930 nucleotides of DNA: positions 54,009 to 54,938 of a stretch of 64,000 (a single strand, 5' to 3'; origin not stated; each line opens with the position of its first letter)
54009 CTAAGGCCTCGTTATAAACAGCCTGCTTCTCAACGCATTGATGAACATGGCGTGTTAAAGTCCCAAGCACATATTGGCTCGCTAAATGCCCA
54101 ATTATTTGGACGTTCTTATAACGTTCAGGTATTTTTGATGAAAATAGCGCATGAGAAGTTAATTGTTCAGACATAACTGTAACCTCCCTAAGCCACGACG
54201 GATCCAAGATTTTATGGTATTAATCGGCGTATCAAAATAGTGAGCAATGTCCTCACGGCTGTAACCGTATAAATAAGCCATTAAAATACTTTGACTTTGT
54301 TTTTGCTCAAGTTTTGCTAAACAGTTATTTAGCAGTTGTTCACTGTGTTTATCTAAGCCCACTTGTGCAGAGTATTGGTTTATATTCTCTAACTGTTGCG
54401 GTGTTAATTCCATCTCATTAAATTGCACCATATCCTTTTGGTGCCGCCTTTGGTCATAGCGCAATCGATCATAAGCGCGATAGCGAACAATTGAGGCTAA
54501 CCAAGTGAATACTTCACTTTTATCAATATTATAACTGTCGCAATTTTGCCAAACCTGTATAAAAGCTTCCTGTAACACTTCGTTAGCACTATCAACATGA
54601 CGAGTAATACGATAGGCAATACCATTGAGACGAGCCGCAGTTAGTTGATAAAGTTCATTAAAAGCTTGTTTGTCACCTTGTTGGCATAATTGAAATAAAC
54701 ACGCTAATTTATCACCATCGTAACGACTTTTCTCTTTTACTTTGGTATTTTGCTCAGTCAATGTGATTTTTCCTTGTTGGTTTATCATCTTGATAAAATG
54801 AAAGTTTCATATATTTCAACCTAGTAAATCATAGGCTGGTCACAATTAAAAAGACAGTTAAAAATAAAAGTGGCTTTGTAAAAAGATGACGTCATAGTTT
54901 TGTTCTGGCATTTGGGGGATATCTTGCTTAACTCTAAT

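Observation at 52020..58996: Cargo is a co-directional six-gene envelope cluster with its own ECF sigma/anti-sigma pair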

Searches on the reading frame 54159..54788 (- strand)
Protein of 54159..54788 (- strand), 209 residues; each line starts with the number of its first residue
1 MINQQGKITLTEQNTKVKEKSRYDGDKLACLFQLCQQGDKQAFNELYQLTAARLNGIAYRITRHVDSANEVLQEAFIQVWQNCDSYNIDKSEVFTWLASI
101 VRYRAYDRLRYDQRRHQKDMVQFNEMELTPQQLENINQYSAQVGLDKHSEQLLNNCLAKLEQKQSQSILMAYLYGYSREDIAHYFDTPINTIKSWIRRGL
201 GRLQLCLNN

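Call 3: search_protein_families(library=pfam, proteins=[window:54159-54788:-], max_evalue=0.01)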
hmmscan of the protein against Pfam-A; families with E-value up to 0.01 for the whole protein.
window:54159-54788:- (209 aa): 4 families
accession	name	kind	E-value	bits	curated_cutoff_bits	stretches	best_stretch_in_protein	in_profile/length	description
PF04542.20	Sigma70_r2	-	2.9e-12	46.6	24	1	46-115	1-71/71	Sigma-70 region 2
PF08281.18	Sigma70_r4_2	-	7.4e-12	45.2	25.7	1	152-203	3-54/54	Sigma-70, region 4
PF07638.17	Sigma70_ECF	-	8.4e-07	29.5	21.1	1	28-193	4-169/185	ECF sigma factor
PF04545.22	Sigma70_r4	-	2.3e-06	27.5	24.1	1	156-204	1-49/50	Sigma-70, region 4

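Call 4: search_protein_families(library=ncbifam, proteins=[window:54159-54788:-], max_evalue=0.01)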
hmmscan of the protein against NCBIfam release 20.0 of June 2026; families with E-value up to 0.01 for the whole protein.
window:54159-54788:- (209 aa): 89 families (the best 25 are shown)
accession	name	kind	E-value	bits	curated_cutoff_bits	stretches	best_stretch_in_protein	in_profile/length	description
NF009189.0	PRK12537.1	equivalog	3.2e-37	127.8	261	1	32-207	14-181/182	RNA polymerase sigma factor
NF007228.0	PRK09646.1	subfamily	5.1e-36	124.2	226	1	18-208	7-191/194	ECF RNA polymerase sigma factor SigK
NF009167.0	PRK12514.1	equivalog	2e-34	119.1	265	1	26-208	5-179/180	RNA polymerase sigma factor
NF008893.0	PRK11924.2-3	equivalog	3.1e-33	114.9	331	1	30-207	10-180/181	RNA polymerase sigma factor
NF009186.0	PRK12534.1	equivalog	2.5e-32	112.2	267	1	23-208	7-186/187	RNA polymerase sigma factor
NF009172.0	PRK12519.1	subfamily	5.8e-28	97.8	222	1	29-208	17-190/194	RNA polymerase sigma factor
NF004113.0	PRK05602.1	equivalog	8.7e-24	84.3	208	1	12-207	16-201/211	RNA polymerase sigma factor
NF009195.0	PRK12543.1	subfamily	5.9e-23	81.3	197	1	28-204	7-175/192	RNA polymerase sigma factor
NF008890.0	PRK11924.1-3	equivalog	1.1e-22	80.5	284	1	9-207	7-201/205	RNA polymerase sigma factor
NF009178.0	PRK12526.1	equivalog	1.3e-22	80.4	301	1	12-206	14-205/211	RNA polymerase sigma factor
TIGR02937.1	sigma70-ECF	superfamily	2e-22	79.6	42.9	1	42-207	2-165/165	sigma-70 family RNA polymerase sigma factor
NF007223.0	PRK09641.1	equivalog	8e-22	78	209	1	34-204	11-181/187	RNA polymerase sigma factor SigW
NF007225.0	PRK09643.1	equivalog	3.3e-21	75.9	190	1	31-207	17-182/204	RNA polymerase sigma factor SigM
TIGR02989.1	Sig-70_gvs1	subfamily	3.4e-20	72.6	124.55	1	42-206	2-157/158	RNA polymerase sigma-70 factor, Rhodopirellula/Verrucomicrobium family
NF009166.1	PRK12513.1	equivalog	4.4e-20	72.2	206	1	31-208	12-187/193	RNA polymerase sigma factor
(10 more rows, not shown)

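Call 79: list_cluster_members(proteins=[window:54159-54788:-, window:59405-60859:-, window:54858-55982:-, window:55966-56862:-, window:52020-53279:-])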
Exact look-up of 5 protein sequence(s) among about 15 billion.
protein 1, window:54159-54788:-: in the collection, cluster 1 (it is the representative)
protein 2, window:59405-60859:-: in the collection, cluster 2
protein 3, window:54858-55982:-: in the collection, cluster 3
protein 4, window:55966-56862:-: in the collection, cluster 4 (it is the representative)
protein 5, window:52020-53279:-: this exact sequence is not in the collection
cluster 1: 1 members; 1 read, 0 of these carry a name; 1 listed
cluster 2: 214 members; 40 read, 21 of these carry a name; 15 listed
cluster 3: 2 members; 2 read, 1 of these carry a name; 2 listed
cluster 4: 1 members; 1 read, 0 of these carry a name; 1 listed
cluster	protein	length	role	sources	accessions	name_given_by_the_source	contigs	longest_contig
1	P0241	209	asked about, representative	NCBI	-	-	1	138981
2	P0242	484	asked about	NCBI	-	-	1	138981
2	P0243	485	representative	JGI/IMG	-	ribosomal protein S12 methylthiotransferase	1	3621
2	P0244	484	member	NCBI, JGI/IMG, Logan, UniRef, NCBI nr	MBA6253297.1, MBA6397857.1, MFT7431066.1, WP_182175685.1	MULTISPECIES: 30S ribosomal protein S12 methylthiotransferase RimO [unclassified ... | ribosomal protein S12 methylthiotransferase | 30S ribosomal protein S12 methylthiotransferase RimO n=1 Tax=unclassified Colwellia ...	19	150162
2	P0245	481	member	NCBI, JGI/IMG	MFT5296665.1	MAG: ribosomal protein S12 methylthiotransferase [Colwellia sp.] | ribosomal protein S12 methylthiotransferase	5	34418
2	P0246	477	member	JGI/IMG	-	ribosomal protein S12 methylthiotransferase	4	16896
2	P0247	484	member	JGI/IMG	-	ribosomal protein S12 methylthiotransferase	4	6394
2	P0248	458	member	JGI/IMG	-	ribosomal protein S12 methylthiotransferase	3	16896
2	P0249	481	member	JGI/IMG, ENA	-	ribosomal protein S12 methylthiotransferase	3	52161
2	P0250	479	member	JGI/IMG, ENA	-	ribosomal protein S12 methylthiotransferase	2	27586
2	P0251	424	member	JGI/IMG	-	ribosomal protein S12 methylthiotransferase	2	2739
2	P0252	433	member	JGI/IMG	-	ribosomal protein S12 methylthiotransferase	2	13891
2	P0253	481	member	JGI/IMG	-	ribosomal protein S12 methylthiotransferase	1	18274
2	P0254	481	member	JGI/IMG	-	ribosomal protein S12 methylthiotransferase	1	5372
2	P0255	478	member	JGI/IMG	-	ribosomal protein S12 methylthiotransferase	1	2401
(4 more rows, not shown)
